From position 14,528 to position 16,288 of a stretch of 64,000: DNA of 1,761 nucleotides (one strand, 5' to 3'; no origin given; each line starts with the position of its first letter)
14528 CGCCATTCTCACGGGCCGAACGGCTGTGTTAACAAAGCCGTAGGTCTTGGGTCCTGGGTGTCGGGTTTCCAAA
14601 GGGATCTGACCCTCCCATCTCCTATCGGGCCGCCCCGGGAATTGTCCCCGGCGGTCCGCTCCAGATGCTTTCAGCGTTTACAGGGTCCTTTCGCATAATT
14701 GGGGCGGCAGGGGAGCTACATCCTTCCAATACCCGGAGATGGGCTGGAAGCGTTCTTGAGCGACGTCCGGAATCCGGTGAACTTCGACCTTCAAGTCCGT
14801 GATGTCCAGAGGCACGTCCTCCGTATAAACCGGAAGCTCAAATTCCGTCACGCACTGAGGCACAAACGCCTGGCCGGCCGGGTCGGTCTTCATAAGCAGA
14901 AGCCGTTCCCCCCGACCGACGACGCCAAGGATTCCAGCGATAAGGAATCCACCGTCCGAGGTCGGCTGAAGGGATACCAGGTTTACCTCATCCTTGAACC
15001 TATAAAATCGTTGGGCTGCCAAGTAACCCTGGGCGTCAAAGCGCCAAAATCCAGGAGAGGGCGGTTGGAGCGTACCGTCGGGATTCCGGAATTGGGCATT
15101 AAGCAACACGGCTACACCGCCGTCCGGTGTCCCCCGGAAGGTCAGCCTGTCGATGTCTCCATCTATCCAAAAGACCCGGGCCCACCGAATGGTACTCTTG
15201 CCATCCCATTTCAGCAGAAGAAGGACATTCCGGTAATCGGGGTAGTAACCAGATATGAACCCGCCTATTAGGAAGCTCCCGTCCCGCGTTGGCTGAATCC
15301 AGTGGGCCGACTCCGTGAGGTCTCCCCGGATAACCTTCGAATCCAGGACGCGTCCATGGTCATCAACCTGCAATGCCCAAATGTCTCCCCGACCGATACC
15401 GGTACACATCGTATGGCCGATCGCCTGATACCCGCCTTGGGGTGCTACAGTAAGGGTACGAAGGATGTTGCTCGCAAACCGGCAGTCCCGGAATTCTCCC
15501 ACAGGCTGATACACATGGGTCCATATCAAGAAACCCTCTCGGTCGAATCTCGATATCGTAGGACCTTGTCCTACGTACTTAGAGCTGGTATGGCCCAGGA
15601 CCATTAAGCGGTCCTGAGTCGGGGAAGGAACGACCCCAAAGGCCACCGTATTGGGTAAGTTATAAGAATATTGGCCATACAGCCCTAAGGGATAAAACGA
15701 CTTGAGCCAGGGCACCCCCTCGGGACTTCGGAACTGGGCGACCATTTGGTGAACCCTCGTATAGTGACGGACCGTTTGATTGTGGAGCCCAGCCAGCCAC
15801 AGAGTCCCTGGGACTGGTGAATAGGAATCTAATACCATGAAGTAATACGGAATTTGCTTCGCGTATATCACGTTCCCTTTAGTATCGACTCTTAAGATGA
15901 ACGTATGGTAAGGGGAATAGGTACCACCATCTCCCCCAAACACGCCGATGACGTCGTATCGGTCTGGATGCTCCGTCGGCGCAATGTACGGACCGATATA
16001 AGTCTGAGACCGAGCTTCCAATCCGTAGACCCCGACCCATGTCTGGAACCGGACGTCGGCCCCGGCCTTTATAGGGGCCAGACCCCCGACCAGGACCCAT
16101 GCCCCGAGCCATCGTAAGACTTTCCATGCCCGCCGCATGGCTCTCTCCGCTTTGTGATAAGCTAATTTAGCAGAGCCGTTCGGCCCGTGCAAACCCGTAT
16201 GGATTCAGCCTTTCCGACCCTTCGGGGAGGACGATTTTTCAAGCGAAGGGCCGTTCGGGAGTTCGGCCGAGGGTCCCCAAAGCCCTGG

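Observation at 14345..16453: Low-GC secreted beta-propeller gene bracketed by direct copies of a MITE-like element, inserted downstream of tig-clpP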

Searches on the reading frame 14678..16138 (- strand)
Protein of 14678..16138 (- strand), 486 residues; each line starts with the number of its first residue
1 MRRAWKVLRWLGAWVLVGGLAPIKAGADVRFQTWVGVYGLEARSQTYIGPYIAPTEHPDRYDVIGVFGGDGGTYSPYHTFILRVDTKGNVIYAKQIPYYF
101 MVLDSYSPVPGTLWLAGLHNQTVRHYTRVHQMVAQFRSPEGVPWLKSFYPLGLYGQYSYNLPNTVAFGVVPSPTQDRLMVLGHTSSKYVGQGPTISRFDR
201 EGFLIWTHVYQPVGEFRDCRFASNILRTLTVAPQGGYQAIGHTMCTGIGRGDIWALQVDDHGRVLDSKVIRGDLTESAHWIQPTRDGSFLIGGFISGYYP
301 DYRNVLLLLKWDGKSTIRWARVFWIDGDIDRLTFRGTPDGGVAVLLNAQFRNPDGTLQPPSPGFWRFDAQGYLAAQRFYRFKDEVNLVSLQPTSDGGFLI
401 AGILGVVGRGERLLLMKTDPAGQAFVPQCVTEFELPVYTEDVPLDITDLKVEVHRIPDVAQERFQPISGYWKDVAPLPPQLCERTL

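Call 10: search_protein_families(library=pfam, proteins=[window:14678-16138:-], max_evalue=0.01)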
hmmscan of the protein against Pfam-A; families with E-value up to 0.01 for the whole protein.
window:14678-16138:- (486 aa): 0 families

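Call 11: search_protein_families(library=ncbifam, proteins=[window:14678-16138:-], max_evalue=1)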
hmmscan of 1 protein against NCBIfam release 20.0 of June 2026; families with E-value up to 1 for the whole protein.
window:14678-16138:- (486 aa): 0 families
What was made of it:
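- Tried and rejected: Pfam and NCBIfam on the propeller protein found nothing (calls 10, 11).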

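Call 13: find_homologous_proteins(query=window:14678-16138:-, max_evalue=0.001)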
Query window:14678-16138:- (486 aa): 3 proteins with E <= 0.001 among 8000 candidates.
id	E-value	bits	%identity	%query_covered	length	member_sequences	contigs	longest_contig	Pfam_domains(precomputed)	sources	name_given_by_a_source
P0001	0.0e+0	1150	100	100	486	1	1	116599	-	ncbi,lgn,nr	ncbi:hypothetical protein HRbin11_01095 [bacterium HR11]|nr:hypothetical protein HRbin11_01095 [bact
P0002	2.5e-6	45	25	50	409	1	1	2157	-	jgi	jgi:predicted secreted protein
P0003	5.7e-6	43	30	21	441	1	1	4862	-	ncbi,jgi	ncbi:MAG: hypothetical protein ACW98I_20260 [Candidatus Hodarchaeales archaeon]|jgi:hypothetical pro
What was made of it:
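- A search of 5.8 billion proteins returns only the protein itself plus two weak hits (call 13).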

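Call 16: find_encoding_contigs(protein=P0001, flank=10000, max_places=10)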
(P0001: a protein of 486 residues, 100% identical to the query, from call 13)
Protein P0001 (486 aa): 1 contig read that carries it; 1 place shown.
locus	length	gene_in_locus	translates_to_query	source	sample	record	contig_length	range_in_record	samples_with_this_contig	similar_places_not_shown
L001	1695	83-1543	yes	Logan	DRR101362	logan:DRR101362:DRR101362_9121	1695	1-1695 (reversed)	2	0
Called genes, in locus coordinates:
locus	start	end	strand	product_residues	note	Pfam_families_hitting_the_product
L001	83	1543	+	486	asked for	-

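Call 19: search_protein_representatives(protein=window:14678-16138:-)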
Query: 486 residues. Proteins with E-value up to 0.001 (for the whole library): 11674; up to 1e-10: 2062; up to 1e-30: 19. The best 150 are listed.
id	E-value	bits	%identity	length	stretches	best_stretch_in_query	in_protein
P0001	0.0e+00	1150.4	100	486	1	1-486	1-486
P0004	1.6e-66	241.5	28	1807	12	226-411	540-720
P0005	1.8e-55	205.0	30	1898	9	219-402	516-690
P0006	1.4e-52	195.5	28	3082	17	226-424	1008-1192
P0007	1.2e-45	172.6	29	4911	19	229-419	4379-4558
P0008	2.7e-43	164.9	28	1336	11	232-422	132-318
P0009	3.1e-42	161.4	31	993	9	185-402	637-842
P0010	1.7e-38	149.1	28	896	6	230-423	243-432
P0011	2.3e-38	148.6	30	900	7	231-429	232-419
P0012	1.1e-37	146.4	32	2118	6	229-423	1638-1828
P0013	4.5e-36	141.0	30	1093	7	226-425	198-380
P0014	7.4e-36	140.3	28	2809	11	231-344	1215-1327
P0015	1.9e-34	135.7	28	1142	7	194-423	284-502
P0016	2.2e-34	135.5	30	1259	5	233-422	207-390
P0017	2.3e-34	135.4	28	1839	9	224-422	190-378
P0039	2.8e-25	105.4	34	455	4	228-344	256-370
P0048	3.7e-24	101.7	32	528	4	232-423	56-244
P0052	1.3e-23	100.0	32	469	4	234-436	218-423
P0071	7.1e-22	94.2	32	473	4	272-429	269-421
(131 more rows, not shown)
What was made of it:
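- The exhaustive search gives best non-self hits of about 25-34% identity (call 19).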

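Call 20: search_protein_families(library=pfam, proteins=[P0004, P0005, P0009, P0039, P0048, P0052, P0071], max_evalue=0.01)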
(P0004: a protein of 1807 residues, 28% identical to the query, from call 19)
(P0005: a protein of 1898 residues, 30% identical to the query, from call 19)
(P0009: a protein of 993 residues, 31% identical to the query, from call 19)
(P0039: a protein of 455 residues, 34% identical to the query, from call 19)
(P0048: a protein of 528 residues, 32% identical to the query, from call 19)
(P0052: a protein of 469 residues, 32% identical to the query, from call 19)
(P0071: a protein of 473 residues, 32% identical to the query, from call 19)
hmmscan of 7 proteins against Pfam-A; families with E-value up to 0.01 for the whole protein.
P0004 (1807 aa): 10 families
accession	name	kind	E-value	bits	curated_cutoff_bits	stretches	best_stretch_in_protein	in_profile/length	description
PF17957.7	Big_7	-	6.2e-82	270.7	24.1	4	29-96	1-70/70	Bacterial Ig domain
PF17164.10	DUF5122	-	5e-70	231.9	27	3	859-892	3-35/36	Domain of unknown function (DUF5122) beta-propeller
PF20297.4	MSSS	-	2e-19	69.4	26.8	0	616-631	2-17/42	MutS2 and Smr-associated SH3 domain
PF19077.6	Big_13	-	6.5e-16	59.1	27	1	72-114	58-100/102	Bacterial Ig-like domain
PF13750.12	Big_3_3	-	3.2e-09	37.1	27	0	17-58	34-78/157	Bacterial Ig-like domain (group 3)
PF00400.38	WD40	-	1.4e-06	29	27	0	1041-1067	5-30/39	WD domain, G-beta repeat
PF09136.16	Glucodextran_B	-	2e-05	24.9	27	0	894-976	1-78/83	Glucodextranase, domain B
PF15418.12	DUF4625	-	0.0015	19.2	27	0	86-114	102-130/131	Domain of unknown function (DUF4625)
PF07410.16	Phage_Gp111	-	0.0049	17.8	27.1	0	474-539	17-79/117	Streptococcus thermophilus bacteriophage Gp111 protein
PF20164.4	GspA_SrpA_N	-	0.0057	17.5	27.4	0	85-116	82-113/117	GspA/SrpA SigLec-like domain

P0005 (1898 aa): 5 families
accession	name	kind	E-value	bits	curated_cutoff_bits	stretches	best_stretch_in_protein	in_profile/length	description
PF17164.10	DUF5122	-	4.7e-26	91.2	27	1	100-130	3-32/36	Domain of unknown function (DUF5122) beta-propeller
PF18998.6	Flg_new_2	-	1.7e-22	79.6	23.6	3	886-940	15-71/73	Divergent InlB B-repeat domain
PF00395.25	SLH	-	1.6e-15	57.2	20.8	1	1546-1588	2-44/44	S-layer homology domain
PF24005.1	DUF7320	-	5.9e-12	45.9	27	0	1233-1252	57-76/78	Domain of unknown function (DUF7320)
PF15659.11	Toxin-JAB1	-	0.00027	21.8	21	0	124-151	16-43/87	JAB-like toxin 1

P0009 (993 aa): 2 families
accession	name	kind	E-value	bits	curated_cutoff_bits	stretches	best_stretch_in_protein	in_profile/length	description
PF17164.10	DUF5122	-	1.2e-14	54.7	27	0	52-82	2-31/36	Domain of unknown function (DUF5122) beta-propeller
PF24084.1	DUF7369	-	7.9e-09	35.5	27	0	277-292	11-26/61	Domain of unknown function (DUF7369)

P0039 (455 aa): 2 families
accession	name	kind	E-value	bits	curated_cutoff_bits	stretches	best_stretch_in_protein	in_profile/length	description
PF09837.15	DUF2064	-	0.00014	22.1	25.8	0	103-116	91-104/120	Uncharacterized protein conserved in bacteria (DUF2064)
PF17164.10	DUF5122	-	0.0017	19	27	0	364-395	2-32/36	Domain of unknown function (DUF5122) beta-propeller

P0048 (528 aa): 3 families
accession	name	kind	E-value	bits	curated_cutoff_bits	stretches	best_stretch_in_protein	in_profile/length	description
PF17164.10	DUF5122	-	4.6e-11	43.2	27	0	267-297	3-32/36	Domain of unknown function (DUF5122) beta-propeller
PF13360.13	PQQ_2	-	1.4e-08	35.1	27.6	1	56-275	24-214/233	Outer membrane protein assembly factor BamB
PF25293.1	Beta-prop_EMC1_N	-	3.4e-07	30.6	34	0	85-173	94-174/219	EMC1 N-terminal beta-propeller domain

P0052 (469 aa): 5 families
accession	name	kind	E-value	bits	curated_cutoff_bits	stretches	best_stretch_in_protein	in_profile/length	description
PF17164.10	DUF5122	-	5.2e-06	27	27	0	375-406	2-32/36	Domain of unknown function (DUF5122) beta-propeller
PF24084.1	DUF7369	-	2.1e-05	24.6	27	0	288-301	13-26/61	Domain of unknown function (DUF7369)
PF25293.1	Beta-prop_EMC1_N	-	5.8e-05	23.3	34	0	141-278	50-171/219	EMC1 N-terminal beta-propeller domain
PF05935.17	Arylsulfotrans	-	0.00012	21.6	24.2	0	78-199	31-140/374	Arylsulfotransferase (ASST)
PF16683.11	TGase_elicitor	-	0.0046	16.2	25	0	216-249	280-313/361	Transglutaminase elicitor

P0071 (473 aa): 6 families
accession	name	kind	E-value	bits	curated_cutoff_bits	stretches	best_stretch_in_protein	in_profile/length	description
PF17164.10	DUF5122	-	1.2e-13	51.5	27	2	178-209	2-32/36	Domain of unknown function (DUF5122) beta-propeller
PF19692.4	DUF6193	-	1.7e-06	28.5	26.9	0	152-196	43-87/112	Family of unknown function (DUF6193)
PF18620.7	DUF5627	-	3.8e-05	24.1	31.3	0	120-152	81-113/133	Domain of unknown function (DUF5627)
PF17318.7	DUF5361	-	0.0011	19.3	26.8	0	199-217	8-26/36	Family of unknown function (DUF5361)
PF09837.15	DUF2064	-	0.0032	17.7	25.8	0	124-137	94-107/120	Uncharacterized protein conserved in bacteria (DUF2064)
PF05935.17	Arylsulfotrans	-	0.0076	15.7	24.2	0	307-406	33-125/374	Arylsulfotransferase (ASST)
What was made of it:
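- On DUF5122 / delta-60 repeat beta-propeller: phmmer gives E = 1.6e-66 to proteins that carry PF17164 (calls 19, 20).
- Checked: Propeller fold: exhaustive HMMER finds 11,674 relatives at E <= 0.001, the best non-self hits at about 25-34% identity, and the top hits carry PF17164 DUF5122 (calls 19, 20).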

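Call 21: predict_structure(protein=window:14678-16138:-)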
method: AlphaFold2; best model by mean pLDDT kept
length: 486 residues; sequences in the alignment: 1
mean_pLDDT: 34.9   pTM: 0.28
mean pLDDT of the five models: 34.9, 34.6, 31.3, 30.5, 29.2
residues with pLDDT >= 90: 0; 70-90: 0; 50-70: 58; < 50: 428
segments of 3 or more residues with pLDDT < 50: 1-58, 60-82, 87-90, 93-285, 287-373, 379-386, 405-410, 434-475, 484-486
pLDDT, mean of each block of 10 residues (from residue 1): 39 29 23 21 26 42 38 32 47 38 23 23 20 21 22 20 24 25 24 23 26 24 27 28 29 33 32 34 45 39 42 41 38 35 34 32 37 49 48 62 49 62 58 44 37 40 37 45 49
secondary structure, 60 per line:
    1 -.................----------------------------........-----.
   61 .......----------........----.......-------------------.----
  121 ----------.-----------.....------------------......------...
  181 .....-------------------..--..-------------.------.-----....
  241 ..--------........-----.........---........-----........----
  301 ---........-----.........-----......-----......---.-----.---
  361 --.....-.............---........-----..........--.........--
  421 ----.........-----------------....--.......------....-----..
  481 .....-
elements in order: H2-18 E47-54 E60-67 E78-85 E90-96 H143-147 E166-171 E178-185 E237-242 E251-258 E264-272 E276-283 E289-296 E304-311 E317-325 E331-336 E342-347 E363-367 H369-381 E385-392 E398-407 E410-418 E425-433 E451-454 H457-463 H470-473 H479-485
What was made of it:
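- Tried and rejected: The single-sequence AlphaFold2 model was unusable (pLDDT 35, call 21).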

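Call 63: predict_structure(alignment_id=A2)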
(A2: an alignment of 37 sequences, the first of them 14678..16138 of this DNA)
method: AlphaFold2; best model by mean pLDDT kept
length: 486 residues; sequences in the alignment: 37
mean_pLDDT: 76.8   pTM: 0.77
mean pLDDT of the five models: 76.8, 72.7, 71.4, 70.9, 69.6
residues with pLDDT >= 90: 144; 70-90: 184; 50-70: 114; < 50: 44
segments of 3 or more residues with pLDDT < 50: 22-27, 151-165, 462-474, 477-486
pLDDT, mean of each block of 10 residues (from residue 1): 80 74 51 80 57 70 64 63 84 73 62 70 59 68 54 42 54 73 80 88 87 72 87 93 80 94 94 91 93 84 86 92 89 92 93 87 94 93 88 92 81 90 76 84 87 77 47 46 37
secondary structure, 60 per line:
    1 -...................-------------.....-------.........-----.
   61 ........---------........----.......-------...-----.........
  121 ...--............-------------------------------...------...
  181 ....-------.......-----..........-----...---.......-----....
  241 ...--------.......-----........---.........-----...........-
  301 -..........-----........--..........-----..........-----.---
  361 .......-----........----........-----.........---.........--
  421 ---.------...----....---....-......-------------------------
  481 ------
elements in order: H2-20 E34-38 E46-54 E60-68 E78-85 E90-96 E104-106 E112-123 E126-137 E169-171 E178-184 E192-198 E204-213 E225-231 E237-243 E252-258 E264-271 E275-283 E289-299 E302-311 E317-324 E327-336 E342-351 E361-367 E373-380 E385-392 E398-406 E410-418 E431-433 E438-441 E445-448 E450-455
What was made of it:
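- Checked: An AlphaFold2 model built with an alignment has pLDDT 76.8 and pTM 0.77 and is all-beta (call 63).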

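Call 65: fold_search(model_id=the predicted structure, library=pdb)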
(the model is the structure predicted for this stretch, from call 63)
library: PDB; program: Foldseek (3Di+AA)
matches with E <= 10: 1204; with E <= 0.001: 70
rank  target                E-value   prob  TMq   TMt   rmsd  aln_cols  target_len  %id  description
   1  7ron                  4.1e-11  1.00  0.61  0.48   5.3       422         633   14  Crystal structure of the Friedel-Crafts alkylating enzyme CylK from Cylindospermum licheniforme (released 2022-03-23)
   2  7fh6                  4.3e-11  1.00  0.60  0.46   5.4       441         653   14  Friedel-Crafts alkylation enzyme CylK (released 2022-02-16)
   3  7roo                  6.9e-11  1.00  0.59  0.46   5.3       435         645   14  Crystal structure of Friedel-Crafts alkylating enzyme CylK from Cylindospermum licheniforme with bromide (released 2022-03-23)
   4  7fh7                  1.4e-10  1.00  0.58  0.44   5.9       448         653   13  Friedel-Crafts alkylation enzyme CylK mutant Y37F (released 2022-02-16)
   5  7fh8                  1.9e-10  1.00  0.61  0.46   4.9       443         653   13  Friedel-Crafts alkylation enzyme CylK mutant H391A (released 2022-02-16)
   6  8fu5_C                3.6e-06  1.00  0.36  0.35  13.8       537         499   11  Crystal structure of Fe-CAO1 in complex with piceatannol (released 2024-08-07)
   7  8fu2_C                3.7e-06  1.00  0.35  0.35  13.8       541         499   11  Crystal structure of T151G CAO1 in complex with piceatannol (released 2024-08-07)
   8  5u90_C                9.6e-06  1.00  0.35  0.34  13.8       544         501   12  Crystal structure of Co-CAO1 in complex with resveratrol (released 2017-05-31)
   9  5u8y_C                1.1e-05  1.00  0.36  0.35  14.4       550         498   11  Crystal structure of Co-CAO1 (released 2017-05-31)
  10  8srl_C                1.4e-05  1.00  0.36  0.35  14.4       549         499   11  Crystal structure of T151V CAO1 in complex with piceatannol (released 2024-05-15)
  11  9gne_A                2.1e-05  1.00  0.47  0.35   9.5       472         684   14  CryoEM structure of mammalian AAP in complex with acetyl-alanyl-chloromethylketone (released 2025-10-22)
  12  7nyq_B                2.3e-05  1.00  0.32  0.51   7.6       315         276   11  Crystal structure of the Mei-P26 NHL domain (released 2022-05-04)
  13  7t8p_A                2.5e-05  1.00  0.36  0.35  13.9       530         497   12  CRYSTAL STRUCTURE OF T151V CAO1 (released 2023-07-05)
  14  5u8x_A                2.9e-05  1.00  0.36  0.36  13.9       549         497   11  Crystal structure of Fe-CAO1 (released 2017-05-31)
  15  6n20_B                3.1e-05  1.00  0.36  0.37  13.6       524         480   11  Structure of L509V CAO1 - growth condition 2 (released 2019-06-05)
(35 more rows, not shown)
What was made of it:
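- On DUF5122 / delta-60 repeat beta-propeller: The model has pTM 0.77, and Foldseek matches the CylK propeller with TM 0.61 (calls 63, 65).
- Checked: Its best PDB match is the CylK propeller, with TM 0.61 and E = 4e-11 (call 65).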
